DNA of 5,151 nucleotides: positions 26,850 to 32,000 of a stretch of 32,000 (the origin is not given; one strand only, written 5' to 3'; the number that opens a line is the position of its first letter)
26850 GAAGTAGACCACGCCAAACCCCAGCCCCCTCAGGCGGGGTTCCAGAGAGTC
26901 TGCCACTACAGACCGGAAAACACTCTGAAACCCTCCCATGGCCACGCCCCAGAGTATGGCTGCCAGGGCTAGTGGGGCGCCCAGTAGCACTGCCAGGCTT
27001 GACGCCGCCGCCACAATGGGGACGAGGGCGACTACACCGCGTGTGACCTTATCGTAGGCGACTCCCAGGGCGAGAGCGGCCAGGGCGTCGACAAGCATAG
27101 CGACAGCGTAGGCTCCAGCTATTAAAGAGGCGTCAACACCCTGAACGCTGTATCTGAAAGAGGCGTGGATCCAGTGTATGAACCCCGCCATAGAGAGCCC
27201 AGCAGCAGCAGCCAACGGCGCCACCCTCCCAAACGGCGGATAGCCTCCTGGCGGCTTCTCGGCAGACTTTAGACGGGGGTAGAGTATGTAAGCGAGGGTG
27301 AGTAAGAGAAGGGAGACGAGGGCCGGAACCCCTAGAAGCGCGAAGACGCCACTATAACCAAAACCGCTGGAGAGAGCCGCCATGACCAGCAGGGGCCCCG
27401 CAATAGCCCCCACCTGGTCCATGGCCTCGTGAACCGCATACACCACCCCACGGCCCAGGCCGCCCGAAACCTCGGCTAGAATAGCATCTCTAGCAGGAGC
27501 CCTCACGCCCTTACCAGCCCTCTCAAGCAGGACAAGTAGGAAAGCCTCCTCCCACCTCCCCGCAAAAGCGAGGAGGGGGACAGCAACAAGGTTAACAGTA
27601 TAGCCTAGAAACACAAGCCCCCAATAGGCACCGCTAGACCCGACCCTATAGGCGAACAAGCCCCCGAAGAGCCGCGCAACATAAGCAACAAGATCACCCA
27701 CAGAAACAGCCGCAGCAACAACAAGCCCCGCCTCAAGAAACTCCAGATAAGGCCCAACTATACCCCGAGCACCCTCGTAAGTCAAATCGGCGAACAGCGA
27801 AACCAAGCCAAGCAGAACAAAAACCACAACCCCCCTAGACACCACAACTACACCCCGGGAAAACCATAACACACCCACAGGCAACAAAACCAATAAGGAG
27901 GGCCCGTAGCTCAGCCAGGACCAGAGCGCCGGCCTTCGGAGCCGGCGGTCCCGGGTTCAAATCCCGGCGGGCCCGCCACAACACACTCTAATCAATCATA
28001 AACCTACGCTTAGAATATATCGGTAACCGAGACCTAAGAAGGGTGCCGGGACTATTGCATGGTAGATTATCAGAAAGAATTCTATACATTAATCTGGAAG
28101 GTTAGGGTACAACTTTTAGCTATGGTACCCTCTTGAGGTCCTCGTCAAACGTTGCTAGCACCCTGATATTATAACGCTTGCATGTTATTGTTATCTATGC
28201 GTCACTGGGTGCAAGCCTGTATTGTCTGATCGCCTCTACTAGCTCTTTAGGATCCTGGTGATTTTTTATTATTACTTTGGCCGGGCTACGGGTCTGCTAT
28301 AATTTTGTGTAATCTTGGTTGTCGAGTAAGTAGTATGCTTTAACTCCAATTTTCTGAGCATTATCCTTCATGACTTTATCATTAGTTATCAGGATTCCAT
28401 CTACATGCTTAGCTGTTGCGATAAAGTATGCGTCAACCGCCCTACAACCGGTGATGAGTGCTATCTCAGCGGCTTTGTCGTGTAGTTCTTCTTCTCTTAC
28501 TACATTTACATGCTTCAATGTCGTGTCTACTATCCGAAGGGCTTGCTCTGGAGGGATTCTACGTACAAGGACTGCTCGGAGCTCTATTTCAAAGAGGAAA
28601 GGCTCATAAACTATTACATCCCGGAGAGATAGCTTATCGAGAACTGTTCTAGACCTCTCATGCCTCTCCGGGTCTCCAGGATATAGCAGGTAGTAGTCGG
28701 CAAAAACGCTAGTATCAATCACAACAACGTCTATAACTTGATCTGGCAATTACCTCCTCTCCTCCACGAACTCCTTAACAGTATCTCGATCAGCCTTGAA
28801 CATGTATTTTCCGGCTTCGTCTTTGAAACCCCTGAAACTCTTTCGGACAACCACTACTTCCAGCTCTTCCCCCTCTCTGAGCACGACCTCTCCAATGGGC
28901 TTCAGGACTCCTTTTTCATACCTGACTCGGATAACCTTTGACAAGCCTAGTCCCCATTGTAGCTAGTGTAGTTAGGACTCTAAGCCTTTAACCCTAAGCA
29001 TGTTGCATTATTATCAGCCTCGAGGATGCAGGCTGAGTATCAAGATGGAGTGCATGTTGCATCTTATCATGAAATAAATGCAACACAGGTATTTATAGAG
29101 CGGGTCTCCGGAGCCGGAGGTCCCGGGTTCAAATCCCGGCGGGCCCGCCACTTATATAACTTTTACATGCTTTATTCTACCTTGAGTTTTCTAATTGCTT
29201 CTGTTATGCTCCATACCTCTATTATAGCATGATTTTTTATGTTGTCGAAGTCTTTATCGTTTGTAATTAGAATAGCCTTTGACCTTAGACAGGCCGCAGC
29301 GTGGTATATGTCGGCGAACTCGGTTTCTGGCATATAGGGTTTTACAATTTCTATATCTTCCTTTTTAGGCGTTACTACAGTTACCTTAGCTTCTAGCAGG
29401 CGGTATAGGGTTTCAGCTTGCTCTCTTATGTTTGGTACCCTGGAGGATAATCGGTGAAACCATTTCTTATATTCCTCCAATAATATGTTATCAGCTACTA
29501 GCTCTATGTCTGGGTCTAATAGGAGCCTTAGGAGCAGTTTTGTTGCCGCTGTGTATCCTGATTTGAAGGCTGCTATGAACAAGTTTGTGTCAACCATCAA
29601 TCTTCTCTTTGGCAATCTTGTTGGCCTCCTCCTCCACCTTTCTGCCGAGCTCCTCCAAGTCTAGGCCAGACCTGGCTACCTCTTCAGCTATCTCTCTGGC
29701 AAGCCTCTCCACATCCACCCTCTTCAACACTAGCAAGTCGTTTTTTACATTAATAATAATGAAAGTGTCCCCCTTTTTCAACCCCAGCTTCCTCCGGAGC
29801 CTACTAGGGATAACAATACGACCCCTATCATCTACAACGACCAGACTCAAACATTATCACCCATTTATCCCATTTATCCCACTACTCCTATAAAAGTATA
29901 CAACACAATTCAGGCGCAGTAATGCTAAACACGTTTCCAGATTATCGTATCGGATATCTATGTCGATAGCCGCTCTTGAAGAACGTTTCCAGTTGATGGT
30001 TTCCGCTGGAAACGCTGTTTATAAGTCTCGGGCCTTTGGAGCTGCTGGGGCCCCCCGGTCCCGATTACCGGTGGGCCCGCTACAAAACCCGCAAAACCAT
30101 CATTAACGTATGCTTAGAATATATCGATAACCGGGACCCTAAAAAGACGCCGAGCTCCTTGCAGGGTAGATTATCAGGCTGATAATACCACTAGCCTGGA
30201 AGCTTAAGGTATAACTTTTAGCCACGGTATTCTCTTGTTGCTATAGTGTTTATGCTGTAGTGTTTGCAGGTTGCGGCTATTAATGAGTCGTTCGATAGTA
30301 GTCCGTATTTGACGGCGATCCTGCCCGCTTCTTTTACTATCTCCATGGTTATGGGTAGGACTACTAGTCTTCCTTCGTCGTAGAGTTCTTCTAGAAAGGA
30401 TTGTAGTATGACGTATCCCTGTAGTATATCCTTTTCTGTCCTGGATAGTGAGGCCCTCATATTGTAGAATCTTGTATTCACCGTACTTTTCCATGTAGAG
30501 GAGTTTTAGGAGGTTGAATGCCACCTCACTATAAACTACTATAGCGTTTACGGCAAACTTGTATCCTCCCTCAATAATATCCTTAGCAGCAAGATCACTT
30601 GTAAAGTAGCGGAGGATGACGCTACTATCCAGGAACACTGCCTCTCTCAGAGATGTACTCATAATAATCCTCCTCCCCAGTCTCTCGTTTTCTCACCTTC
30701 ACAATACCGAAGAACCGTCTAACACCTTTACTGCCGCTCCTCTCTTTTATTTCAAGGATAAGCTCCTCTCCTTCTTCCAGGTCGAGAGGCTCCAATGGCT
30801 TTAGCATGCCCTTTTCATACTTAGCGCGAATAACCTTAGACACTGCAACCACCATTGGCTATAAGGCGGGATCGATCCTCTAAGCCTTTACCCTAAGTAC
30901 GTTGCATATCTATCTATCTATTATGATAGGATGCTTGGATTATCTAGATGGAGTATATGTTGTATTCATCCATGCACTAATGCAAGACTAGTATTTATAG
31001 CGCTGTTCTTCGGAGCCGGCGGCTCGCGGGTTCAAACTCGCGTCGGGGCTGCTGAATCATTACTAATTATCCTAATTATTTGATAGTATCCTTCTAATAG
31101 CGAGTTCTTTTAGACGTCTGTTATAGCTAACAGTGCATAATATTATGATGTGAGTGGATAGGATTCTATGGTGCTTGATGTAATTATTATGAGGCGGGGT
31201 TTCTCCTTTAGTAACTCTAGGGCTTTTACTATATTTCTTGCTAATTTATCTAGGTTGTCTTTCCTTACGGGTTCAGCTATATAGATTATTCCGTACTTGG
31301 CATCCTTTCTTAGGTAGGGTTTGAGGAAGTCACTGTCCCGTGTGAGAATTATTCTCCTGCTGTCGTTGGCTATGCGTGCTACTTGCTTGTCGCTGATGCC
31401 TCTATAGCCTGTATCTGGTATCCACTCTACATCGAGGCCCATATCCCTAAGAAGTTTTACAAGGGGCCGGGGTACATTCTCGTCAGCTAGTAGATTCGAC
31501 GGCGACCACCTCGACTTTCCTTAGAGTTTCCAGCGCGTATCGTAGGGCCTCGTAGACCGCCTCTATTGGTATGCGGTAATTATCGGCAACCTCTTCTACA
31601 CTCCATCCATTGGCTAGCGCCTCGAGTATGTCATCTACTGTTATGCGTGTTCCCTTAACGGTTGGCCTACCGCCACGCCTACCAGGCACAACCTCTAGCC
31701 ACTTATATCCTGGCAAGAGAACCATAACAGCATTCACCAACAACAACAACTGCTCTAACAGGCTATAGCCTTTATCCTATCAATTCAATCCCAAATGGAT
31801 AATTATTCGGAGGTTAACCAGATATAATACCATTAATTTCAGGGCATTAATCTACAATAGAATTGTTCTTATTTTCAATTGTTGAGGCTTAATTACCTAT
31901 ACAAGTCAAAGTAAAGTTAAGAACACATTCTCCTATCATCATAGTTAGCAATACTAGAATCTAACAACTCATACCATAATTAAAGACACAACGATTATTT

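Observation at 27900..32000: Tandem array of ~1-kb toxin-antitoxin cassettes, each bounded by a copy of the 3' part of tRNA-Arg(UCG), with no integrase in sight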

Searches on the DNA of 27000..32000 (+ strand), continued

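Call 35: get_annotated_region(hit=H5, flank=1500)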
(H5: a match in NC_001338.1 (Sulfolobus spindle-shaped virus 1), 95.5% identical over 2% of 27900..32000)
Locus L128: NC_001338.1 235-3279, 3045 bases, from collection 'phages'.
description: Sulfolobus virus 1 complete genome (provirus).
organism: Sulfolobus spindle-shaped virus 1 (NCBI taxid 244589)
taxonomy: Viruses; Fuselloviridae; Alphafusellovirus
host: -; source: -; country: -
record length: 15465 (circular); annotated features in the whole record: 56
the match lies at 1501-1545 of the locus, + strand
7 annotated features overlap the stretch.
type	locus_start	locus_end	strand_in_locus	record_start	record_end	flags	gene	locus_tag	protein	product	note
CDS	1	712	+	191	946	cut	-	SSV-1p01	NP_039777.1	DnaA-like replication initiation protein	-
CDS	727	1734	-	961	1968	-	int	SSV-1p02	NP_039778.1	integrase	-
misc_feature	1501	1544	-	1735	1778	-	int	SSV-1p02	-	-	integration site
CDS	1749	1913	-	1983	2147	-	-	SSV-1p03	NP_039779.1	ORF E-54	-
CDS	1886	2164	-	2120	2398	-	-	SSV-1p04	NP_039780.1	ORF F-92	-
CDS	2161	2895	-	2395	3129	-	-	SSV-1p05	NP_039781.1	nuclease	-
CDS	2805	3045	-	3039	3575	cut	-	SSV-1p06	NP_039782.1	staphopain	-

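Call 36: get_annotated_region(hit=H25, flank=2500)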
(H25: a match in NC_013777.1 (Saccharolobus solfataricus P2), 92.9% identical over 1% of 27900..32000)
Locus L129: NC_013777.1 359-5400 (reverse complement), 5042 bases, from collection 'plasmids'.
description: Saccharolobus solfataricus P2 plasmid pSSVi, complete sequence
organism: Saccharolobus solfataricus P2 (NCBI taxid 273057)
taxonomy: Archaea; Thermoproteota; Thermoprotei; Sulfolobales; Sulfolobaceae; Saccharolobus; Saccharolobus solfataricus; Saccharolobus solfataricus P2
host: -; source: -; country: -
typing (MOB-suite, as given by PLSDB): non-mobilizable
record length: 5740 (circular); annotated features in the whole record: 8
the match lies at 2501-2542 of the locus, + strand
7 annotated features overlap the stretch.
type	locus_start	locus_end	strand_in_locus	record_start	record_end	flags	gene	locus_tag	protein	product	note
CDS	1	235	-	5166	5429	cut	-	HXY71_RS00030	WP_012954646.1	hypothetical protein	-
CDS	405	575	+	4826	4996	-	-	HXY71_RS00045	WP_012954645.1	hypothetical protein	-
CDS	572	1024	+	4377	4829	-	-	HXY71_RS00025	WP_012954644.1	hypothetical protein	-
CDS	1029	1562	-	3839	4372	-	-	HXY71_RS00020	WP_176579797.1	hypothetical protein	-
CDS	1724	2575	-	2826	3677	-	-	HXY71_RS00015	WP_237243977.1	integrase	-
CDS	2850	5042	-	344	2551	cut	-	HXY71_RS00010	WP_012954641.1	MarR family transcriptional regulator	-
CDS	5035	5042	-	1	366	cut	-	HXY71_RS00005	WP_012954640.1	hypothetical protein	-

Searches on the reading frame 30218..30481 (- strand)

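Call 7: search_protein_families(library=pfam, proteins=[window:30218-30481:-], max_evalue=0.01)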
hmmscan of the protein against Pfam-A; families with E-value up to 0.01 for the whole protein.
window:30218-30481:- (87 aa): 1 family
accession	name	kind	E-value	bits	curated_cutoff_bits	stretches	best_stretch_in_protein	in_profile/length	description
PF01850.27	PIN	-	2.4e-10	41.5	23.6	1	26-84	54-111/120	PIN domain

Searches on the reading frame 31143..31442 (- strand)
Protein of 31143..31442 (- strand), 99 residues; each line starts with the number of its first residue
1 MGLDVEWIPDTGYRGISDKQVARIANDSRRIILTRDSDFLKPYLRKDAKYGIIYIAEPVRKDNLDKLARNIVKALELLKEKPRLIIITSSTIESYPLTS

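Call 7: search_protein_families(library=pfam, proteins=[window:31143-31442:-], max_evalue=0.01)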
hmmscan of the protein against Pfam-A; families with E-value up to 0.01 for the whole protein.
window:31143-31442:- (99 aa): 2 families
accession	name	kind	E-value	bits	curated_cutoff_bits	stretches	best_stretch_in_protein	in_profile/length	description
PF18480.7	DUF5615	-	1.7e-13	50.9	23.8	1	2-89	21-109/110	Domain of unknown function (DUF5615)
PF01927.22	Mut7-C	-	0.00015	22.3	23.3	1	11-75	29-84/146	Mut7-C RNAse domain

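Call 10: find_encoding_contigs(protein=window:31143-31442:-, flank=10000, max_places=6)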
Protein window:31143-31442:- (99 aa): 18 contigs read that carry it; 6 places shown.
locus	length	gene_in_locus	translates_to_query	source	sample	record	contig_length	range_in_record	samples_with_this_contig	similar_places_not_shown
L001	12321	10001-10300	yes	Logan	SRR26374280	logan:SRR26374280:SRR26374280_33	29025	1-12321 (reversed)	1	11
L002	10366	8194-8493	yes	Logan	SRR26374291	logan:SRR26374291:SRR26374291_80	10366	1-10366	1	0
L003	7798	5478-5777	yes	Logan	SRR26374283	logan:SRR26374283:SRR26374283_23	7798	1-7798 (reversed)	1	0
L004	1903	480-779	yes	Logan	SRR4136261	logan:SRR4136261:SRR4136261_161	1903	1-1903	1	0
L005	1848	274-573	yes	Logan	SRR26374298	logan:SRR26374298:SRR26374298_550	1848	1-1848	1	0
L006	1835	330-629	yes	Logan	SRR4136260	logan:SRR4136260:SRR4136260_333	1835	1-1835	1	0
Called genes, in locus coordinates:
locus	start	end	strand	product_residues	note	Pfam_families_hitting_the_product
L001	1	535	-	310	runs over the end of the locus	PF00294:PfkB, PF08543:Phos_pyr_kin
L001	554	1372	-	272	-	PF01791:DeoC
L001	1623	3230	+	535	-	PF00324:AA_permease, PF03845:Spore_permease, PF13520:AA_permease_2, PF01909:NTP_transf_2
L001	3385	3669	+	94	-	PF00403:HMA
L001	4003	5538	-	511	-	-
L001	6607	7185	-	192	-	-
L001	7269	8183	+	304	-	PF02517:Rce1-like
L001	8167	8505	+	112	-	PF03551:PadR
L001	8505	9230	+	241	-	-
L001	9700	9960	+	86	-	PF04255:DUF433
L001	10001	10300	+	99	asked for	PF18480:DUF5615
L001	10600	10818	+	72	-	PF01954:AF2212-like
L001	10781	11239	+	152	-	-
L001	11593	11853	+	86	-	PF02381:MraZ (weak), PF04014:MazE_antitoxin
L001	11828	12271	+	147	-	PF13470:PIN_3, PF01850:PIN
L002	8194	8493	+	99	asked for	PF18480:DUF5615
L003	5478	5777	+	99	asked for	PF18480:DUF5615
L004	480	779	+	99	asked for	PF18480:DUF5615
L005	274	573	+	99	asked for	PF18480:DUF5615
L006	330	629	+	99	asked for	PF18480:DUF5615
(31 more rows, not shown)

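Call 51: search_protein_families(library=pfam, max_evalue=0.01, proteins=[L001:4003-5538:-, L001:6607-7185:-, L001:8505-9230:+, L001:7269-8183:+, L001:8167-8505:+])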
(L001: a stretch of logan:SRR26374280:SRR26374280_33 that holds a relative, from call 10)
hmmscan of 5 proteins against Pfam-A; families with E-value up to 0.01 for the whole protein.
L001:4003-5538:- (511 aa): 0 families

L001:6607-7185:- (192 aa): 1 family
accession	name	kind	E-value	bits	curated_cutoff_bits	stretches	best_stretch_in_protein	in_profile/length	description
PF12822.12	ECF_trnsprt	-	0.0036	17.8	30.7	1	27-77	72-126/169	ECF transporter, substrate-specific component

L001:8505-9230:+ (241 aa): 0 families

L001:7269-8183:+ (304 aa): 2 families
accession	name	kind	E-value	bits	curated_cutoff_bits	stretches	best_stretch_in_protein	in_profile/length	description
PF02517.21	Rce1-like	-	2.3e-13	50.7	22.4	1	149-260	5-92/93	Type II CAAX prenyl endopeptidase Rce1-like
PF09991.14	DUF2232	-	0.0088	15.7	27.8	1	75-154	145-223/290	Predicted membrane protein (DUF2232)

L001:8167-8505:+ (112 aa): 3 families
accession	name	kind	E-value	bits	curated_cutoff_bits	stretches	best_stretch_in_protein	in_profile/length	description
PF03551.20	PadR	-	2.2e-22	79.3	27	1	20-91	1-73/75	Transcriptional regulator PadR-like family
PF13601.12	HTH_34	-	0.001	19.6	27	1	51-101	30-79/80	Winged helix DNA-binding domain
PF01638.23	HxlR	-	0.0041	17.4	20.8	1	50-95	34-77/91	HxlR-like helix-turn-helix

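Call 52: search_protein_families(library=ncbifam, max_evalue=0.01, proteins=[L001:4003-5538:-, L001:6607-7185:-])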
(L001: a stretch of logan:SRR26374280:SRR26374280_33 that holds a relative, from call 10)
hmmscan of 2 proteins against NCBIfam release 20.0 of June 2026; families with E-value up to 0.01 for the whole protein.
L001:4003-5538:- (511 aa): 0 families

L001:6607-7185:- (192 aa): 0 families

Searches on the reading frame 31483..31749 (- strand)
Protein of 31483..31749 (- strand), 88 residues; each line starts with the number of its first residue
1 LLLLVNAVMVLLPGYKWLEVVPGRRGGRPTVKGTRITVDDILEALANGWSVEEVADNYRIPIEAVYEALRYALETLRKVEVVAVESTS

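Call 7: search_protein_families(library=pfam, proteins=[window:31483-31749:-], max_evalue=0.01)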
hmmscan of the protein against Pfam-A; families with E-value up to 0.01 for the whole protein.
window:31483-31749:- (88 aa): 3 families
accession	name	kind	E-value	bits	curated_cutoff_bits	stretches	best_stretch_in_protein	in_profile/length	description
PF04255.20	DUF433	-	9e-19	67.5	23.6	1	20-72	3-56/56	Protein of unknown function (DUF433)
PF04545.22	Sigma70_r4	-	0.0045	16.9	24.1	1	48-78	20-50/50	Sigma-70, region 4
PF13384.12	HTH_23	-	0.0096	16.2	24.6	0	41-70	10-39/50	Homeodomain-like domain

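Call 9: find_encoding_contigs(protein=window:31483-31749:-, flank=10000, max_places=6)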
Protein window:31483-31749:- (88 aa): no gene with exactly this product is on record in the collection.
